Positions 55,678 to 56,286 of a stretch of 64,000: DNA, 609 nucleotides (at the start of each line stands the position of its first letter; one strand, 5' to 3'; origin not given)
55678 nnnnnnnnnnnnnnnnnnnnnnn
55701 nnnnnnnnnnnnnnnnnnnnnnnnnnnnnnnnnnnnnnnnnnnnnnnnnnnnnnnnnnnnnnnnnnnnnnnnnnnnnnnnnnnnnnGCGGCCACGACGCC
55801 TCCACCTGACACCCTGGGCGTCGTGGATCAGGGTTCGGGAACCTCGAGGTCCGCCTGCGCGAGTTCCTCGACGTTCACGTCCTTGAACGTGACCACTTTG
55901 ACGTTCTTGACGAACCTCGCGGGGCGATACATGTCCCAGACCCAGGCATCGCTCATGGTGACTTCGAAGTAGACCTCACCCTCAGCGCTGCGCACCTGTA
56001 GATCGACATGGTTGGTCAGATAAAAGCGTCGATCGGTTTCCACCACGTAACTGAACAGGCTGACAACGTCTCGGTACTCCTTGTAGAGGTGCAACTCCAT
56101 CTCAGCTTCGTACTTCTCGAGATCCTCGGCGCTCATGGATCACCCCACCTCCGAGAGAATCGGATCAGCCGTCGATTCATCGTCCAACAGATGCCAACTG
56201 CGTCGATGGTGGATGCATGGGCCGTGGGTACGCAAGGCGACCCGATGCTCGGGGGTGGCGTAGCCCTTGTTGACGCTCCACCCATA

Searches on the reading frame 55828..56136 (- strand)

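Call 71: search_protein_families(library=pfam, proteins=[window:55828-56136:-], max_evalue=0.00001)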
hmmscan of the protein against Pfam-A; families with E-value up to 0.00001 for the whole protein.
window:55828-56136:- (102 aa): 1 family
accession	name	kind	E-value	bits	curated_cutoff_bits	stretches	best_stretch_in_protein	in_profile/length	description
PF10611.14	DUF2469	-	7.3e-53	177.8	25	1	1-100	1-100/100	Protein of unknown function (DUF2469)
